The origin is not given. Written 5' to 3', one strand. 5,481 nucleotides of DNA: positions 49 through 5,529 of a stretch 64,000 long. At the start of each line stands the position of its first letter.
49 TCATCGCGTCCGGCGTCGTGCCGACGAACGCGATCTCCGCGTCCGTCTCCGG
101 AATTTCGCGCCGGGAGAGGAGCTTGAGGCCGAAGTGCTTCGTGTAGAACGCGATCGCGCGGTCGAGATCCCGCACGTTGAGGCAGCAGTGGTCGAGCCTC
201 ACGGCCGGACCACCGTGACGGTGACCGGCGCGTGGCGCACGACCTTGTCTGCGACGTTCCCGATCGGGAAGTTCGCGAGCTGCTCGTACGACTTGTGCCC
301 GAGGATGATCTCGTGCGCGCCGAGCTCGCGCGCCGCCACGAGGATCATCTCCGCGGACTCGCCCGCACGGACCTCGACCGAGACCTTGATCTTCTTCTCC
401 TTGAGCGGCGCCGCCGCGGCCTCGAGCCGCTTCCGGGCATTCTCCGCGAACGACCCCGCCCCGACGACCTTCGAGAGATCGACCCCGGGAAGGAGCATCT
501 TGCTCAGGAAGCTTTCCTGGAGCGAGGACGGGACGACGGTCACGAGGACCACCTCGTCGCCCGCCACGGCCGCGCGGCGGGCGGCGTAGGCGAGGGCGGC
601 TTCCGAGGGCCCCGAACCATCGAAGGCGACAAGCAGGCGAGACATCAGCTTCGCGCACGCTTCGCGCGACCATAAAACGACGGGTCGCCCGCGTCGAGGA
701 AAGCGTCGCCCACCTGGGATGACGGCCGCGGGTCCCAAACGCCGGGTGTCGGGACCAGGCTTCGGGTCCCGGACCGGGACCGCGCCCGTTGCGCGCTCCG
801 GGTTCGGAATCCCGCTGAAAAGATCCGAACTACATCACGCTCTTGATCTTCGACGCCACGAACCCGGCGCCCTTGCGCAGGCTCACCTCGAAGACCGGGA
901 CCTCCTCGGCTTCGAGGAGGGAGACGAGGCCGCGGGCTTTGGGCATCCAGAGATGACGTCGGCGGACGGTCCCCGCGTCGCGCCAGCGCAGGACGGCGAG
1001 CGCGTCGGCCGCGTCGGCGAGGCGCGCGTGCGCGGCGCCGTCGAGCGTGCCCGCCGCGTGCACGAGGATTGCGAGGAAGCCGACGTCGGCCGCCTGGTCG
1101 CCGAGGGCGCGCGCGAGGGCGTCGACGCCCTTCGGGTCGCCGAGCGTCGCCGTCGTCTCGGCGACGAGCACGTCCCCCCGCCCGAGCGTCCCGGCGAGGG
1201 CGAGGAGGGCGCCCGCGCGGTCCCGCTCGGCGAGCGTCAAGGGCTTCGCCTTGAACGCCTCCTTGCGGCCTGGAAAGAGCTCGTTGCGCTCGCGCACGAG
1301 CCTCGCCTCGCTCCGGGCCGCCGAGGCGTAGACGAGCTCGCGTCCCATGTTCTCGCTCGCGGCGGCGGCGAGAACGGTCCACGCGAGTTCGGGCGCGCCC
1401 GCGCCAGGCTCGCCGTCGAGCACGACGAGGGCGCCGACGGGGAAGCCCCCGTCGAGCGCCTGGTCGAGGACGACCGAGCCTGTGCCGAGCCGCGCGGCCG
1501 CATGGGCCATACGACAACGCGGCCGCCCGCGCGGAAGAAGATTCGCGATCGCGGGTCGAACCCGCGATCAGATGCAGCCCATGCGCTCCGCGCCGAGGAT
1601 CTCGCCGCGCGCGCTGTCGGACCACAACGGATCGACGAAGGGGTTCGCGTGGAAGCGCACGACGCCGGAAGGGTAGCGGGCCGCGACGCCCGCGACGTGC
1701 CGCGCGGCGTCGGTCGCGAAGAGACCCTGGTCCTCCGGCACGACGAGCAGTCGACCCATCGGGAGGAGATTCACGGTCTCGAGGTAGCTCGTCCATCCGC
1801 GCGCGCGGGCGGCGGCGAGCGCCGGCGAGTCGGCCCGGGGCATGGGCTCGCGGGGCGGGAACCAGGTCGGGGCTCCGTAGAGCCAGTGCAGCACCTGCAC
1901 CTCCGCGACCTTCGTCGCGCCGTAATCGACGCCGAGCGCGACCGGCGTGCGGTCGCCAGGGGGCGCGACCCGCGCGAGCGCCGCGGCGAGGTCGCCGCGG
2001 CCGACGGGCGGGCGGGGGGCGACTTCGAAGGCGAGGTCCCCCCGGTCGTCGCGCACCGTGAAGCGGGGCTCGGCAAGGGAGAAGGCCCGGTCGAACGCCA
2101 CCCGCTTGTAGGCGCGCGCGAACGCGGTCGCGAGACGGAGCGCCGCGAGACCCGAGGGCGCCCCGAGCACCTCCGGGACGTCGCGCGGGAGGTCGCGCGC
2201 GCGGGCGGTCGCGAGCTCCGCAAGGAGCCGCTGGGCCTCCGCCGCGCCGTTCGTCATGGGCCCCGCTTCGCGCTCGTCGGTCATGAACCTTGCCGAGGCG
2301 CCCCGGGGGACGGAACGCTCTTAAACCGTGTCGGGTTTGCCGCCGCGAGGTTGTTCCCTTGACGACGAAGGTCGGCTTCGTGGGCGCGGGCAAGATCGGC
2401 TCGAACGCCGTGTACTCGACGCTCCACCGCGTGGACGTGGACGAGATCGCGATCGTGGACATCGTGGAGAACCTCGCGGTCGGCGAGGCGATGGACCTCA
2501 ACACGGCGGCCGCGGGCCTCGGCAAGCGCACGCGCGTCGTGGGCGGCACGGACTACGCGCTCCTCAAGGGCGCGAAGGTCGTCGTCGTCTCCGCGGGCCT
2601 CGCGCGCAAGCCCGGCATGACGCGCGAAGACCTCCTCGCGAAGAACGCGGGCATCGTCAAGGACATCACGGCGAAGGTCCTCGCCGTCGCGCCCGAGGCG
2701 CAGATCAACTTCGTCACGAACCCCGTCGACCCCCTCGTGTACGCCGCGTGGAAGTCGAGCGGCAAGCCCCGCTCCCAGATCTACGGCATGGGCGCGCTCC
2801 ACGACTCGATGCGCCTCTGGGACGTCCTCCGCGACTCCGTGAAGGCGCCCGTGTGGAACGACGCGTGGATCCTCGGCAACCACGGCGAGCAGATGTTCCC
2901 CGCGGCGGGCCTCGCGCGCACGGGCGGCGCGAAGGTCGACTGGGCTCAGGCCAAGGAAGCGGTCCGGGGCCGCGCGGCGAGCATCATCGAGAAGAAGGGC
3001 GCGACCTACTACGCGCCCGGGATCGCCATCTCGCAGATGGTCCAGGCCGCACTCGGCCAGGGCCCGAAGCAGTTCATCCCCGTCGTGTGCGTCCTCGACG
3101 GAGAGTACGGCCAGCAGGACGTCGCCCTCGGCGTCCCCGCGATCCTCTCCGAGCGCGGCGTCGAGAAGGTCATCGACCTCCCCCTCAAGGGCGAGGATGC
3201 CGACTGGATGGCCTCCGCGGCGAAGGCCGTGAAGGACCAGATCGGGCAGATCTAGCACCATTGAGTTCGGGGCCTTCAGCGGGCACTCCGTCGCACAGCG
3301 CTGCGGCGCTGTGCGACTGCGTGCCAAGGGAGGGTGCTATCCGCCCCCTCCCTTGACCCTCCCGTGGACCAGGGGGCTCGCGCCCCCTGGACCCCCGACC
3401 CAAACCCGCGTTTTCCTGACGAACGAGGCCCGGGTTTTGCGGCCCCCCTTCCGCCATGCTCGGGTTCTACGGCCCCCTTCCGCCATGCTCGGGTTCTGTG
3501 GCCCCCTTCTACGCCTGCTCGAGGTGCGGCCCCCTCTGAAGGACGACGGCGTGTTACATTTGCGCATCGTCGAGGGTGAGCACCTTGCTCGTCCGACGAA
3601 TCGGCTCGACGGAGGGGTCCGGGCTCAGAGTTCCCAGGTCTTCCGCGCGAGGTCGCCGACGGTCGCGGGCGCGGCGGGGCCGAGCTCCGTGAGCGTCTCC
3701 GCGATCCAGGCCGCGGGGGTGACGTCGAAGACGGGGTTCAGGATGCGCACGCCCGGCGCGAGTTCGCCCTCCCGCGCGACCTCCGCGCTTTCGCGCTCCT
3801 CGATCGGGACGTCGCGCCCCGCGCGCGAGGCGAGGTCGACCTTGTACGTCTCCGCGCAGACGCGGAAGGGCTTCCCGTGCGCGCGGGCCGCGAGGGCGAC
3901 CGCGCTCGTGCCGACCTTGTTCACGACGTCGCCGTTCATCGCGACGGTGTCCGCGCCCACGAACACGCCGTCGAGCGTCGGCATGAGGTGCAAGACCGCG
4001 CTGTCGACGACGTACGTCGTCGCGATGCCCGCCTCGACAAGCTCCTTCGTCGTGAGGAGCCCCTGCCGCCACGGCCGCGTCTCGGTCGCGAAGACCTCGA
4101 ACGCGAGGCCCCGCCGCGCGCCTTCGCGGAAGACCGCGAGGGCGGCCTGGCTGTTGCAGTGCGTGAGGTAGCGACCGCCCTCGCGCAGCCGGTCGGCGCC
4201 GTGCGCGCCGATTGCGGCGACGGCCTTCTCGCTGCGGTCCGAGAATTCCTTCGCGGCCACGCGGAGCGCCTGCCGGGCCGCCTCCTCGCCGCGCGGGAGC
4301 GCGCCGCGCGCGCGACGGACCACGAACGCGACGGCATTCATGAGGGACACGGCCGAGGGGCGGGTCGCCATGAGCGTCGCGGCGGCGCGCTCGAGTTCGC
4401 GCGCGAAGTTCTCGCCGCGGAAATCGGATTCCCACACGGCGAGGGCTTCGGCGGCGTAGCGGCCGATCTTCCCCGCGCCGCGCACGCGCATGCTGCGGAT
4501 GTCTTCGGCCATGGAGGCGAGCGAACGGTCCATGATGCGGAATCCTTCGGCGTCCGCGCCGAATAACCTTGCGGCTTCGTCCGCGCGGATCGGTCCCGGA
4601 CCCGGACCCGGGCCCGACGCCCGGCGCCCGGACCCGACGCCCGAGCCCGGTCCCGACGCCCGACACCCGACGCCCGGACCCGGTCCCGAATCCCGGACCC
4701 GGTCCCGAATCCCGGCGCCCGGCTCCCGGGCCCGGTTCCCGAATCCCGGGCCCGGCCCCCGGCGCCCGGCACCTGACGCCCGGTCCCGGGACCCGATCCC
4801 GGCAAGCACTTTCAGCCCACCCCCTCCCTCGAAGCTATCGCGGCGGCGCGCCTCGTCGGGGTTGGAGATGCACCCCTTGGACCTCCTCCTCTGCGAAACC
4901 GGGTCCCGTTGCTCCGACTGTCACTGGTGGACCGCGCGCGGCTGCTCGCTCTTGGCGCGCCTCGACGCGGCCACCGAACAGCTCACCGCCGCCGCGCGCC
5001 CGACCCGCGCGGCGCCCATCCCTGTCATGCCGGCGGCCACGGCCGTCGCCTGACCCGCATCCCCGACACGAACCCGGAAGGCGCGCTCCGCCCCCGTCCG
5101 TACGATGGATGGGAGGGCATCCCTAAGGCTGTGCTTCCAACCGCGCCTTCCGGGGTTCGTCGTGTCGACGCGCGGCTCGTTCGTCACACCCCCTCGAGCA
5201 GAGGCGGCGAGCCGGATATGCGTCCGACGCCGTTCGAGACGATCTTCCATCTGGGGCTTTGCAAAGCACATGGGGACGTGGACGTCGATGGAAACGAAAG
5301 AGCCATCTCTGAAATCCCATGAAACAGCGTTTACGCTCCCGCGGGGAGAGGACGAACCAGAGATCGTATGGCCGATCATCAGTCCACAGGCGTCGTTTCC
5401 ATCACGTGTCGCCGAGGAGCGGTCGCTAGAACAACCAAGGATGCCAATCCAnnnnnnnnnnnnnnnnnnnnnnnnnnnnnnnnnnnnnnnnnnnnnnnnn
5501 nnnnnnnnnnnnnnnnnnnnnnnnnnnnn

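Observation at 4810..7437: GC-poor island (about 50% versus about 70% GC) encoding two overlapping secreted proteins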

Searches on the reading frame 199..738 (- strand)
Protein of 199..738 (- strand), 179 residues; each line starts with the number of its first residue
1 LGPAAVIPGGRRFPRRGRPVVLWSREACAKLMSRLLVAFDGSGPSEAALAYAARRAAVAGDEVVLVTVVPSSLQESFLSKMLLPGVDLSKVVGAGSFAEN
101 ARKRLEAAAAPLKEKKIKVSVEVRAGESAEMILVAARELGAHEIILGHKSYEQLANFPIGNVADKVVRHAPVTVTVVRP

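Call 42: search_protein_families(library=pfam, proteins=[window:199-738:-], max_evalue=0.001)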
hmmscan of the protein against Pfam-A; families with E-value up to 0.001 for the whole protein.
window:199-738:- (179 aa): 1 family
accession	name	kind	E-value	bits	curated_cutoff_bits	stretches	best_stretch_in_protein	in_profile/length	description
PF00582.32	Usp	-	1.6e-23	84.3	24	1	33-178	3-141/141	Universal stress protein family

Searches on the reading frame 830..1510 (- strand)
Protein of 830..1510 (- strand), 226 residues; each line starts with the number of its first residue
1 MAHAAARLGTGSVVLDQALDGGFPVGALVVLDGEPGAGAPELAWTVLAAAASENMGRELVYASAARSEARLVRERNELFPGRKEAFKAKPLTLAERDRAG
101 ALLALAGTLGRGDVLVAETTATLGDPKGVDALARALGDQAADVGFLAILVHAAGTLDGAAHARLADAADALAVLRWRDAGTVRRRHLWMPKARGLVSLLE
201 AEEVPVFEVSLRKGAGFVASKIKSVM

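Call 42: search_protein_families(library=pfam, proteins=[window:830-1510:-], max_evalue=0.001)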
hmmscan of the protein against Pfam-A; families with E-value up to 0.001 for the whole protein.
window:830-1510:- (226 aa): 1 family
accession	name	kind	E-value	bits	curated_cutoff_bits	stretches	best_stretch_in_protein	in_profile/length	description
PF06745.19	ATPase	-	0.00079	19.3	26.6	0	10-74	3-66/231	KaiC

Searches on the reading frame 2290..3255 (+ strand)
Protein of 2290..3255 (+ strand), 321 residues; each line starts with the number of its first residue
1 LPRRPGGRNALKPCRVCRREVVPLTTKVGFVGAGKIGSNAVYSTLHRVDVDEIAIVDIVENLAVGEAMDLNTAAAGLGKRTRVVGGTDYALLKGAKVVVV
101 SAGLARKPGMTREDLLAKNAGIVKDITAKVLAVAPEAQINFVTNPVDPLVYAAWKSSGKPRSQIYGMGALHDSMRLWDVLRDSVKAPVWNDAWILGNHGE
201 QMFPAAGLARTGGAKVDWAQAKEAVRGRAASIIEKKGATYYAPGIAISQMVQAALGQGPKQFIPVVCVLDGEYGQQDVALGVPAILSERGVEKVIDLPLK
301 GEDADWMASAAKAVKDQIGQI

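Call 42: search_protein_families(library=pfam, proteins=[window:2290-3255:+], max_evalue=0.001)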
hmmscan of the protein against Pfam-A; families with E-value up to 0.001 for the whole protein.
window:2290-3255:+ (321 aa): 2 families
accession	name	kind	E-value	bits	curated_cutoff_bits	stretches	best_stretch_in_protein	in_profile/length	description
PF00056.29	Ldh_1_N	-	5.4e-36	124.2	27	1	26-166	1-141/141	lactate/malate dehydrogenase, NAD binding domain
PF02866.23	Ldh_1_C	-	6.7e-15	56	22.6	1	186-319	19-168/174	lactate/malate dehydrogenase, alpha/beta C-terminal domain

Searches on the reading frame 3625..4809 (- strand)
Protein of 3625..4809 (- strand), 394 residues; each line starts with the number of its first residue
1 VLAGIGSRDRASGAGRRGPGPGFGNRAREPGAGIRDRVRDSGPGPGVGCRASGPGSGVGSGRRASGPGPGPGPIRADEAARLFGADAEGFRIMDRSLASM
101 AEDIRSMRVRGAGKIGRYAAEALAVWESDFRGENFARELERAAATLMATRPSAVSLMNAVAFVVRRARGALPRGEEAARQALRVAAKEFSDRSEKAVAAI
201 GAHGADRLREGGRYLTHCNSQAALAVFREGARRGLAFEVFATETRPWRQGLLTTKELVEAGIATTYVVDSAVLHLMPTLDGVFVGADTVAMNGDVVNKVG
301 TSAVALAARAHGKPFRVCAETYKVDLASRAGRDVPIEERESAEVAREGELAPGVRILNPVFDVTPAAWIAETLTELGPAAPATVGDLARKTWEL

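Call 5: search_protein_families(library=pfam, proteins=[window:3625-4809:-], max_evalue=1)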
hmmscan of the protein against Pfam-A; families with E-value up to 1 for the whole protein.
window:3625-4809:- (394 aa): 1 family
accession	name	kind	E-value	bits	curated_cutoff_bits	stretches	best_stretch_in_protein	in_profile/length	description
PF01008.23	IF-2B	-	1.4e-72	244.7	22.4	1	109-380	2-279/280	Initiation factor 2 subunit family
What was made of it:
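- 3625..4533 (-): eIF-2B-like (IF-2B family) gene, the next host gene downstream. Pfam IF-2B, E 1.4e-72 (call 5).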

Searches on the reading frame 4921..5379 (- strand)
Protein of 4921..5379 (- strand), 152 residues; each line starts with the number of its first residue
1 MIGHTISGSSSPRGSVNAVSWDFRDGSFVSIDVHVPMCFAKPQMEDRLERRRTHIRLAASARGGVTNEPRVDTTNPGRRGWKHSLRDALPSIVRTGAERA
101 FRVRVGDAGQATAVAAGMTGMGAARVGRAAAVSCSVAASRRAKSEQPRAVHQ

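Call 5: search_protein_families(library=pfam, proteins=[window:4921-5379:-], max_evalue=1)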
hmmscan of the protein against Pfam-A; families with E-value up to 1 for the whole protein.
window:4921-5379:- (152 aa): 1 family
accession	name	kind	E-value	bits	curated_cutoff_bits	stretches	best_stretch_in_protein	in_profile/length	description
PF18911.6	PKD_4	-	0.027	14.9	27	1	5-30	23-48/85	PKD domain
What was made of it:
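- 5216..5451 (-): AT-rich 3' flank that belongs to the islet. It is in frame with the gene above after its TGA stop, and contains a PKD-like '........' motif at about 5281-5379. Weak PKD_4 match, E 0.027, below threshold (call 5).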

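Call 6: search_protein_families(library=ncbifam, proteins=[window:4921-5379:-], max_evalue=1)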
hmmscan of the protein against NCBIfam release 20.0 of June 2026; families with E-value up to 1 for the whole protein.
window:4921-5379:- (152 aa): 0 families

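Call 38: search_protein_families(library=phrogs, proteins=[window:4921-5379:-], max_evalue=1)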
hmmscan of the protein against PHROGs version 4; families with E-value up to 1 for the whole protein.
window:4921-5379:- (152 aa): 0 families
